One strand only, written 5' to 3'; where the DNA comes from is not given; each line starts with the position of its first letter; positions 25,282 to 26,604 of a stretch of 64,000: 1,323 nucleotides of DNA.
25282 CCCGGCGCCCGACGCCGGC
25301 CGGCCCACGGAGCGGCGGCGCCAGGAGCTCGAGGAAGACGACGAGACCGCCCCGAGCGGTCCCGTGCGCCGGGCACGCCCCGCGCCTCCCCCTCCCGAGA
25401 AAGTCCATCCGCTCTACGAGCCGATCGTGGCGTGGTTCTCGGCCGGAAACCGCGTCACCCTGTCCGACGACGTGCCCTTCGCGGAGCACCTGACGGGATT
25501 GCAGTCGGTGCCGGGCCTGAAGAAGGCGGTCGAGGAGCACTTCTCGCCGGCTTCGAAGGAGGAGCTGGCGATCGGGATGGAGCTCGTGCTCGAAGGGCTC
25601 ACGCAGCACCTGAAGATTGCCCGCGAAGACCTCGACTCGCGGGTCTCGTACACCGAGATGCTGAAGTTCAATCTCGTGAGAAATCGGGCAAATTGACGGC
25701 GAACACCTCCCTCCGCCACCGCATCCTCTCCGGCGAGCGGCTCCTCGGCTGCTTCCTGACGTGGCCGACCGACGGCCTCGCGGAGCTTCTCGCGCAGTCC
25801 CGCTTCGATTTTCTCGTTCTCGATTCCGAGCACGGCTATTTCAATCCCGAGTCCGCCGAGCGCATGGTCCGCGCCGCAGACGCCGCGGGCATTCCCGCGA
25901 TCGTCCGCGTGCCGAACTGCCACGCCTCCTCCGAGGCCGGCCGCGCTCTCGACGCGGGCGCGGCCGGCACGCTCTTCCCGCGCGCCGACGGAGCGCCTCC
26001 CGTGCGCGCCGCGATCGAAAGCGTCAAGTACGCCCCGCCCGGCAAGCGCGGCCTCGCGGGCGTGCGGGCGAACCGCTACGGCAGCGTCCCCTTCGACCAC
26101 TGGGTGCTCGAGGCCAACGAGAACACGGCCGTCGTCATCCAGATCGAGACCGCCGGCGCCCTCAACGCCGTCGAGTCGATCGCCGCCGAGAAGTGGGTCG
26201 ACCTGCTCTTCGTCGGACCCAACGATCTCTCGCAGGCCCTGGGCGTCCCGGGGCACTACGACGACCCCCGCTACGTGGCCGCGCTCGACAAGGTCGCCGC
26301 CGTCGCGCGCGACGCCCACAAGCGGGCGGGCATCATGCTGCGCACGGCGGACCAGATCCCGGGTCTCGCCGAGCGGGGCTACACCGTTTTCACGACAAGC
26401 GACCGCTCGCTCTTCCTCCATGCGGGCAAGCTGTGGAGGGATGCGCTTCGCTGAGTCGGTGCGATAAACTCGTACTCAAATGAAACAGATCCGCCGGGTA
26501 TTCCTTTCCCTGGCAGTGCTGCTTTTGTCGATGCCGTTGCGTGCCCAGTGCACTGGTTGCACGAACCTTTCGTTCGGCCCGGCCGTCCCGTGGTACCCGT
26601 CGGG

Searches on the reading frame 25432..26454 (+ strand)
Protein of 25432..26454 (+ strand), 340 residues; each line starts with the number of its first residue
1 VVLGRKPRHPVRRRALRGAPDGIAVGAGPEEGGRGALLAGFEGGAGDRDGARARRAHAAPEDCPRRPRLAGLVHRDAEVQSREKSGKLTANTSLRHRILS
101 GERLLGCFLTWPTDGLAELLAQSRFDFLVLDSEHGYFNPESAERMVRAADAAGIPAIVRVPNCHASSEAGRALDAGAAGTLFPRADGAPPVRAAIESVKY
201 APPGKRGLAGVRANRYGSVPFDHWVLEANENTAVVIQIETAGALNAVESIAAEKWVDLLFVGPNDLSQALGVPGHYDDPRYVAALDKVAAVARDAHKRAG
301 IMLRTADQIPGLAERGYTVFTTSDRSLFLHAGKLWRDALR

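Call 67: search_protein_families(library=pfam, proteins=[window:25432-26454:+], max_evalue=0.001)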
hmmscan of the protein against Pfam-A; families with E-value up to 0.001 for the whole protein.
window:25432-26454:+ (340 aa): 1 family
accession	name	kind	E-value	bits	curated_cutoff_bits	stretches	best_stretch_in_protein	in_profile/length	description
PF03328.21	HpcH_HpaI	-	1.3e-22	80.6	25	1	106-319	3-208/221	HpcH/HpaI aldolase/citrate lyase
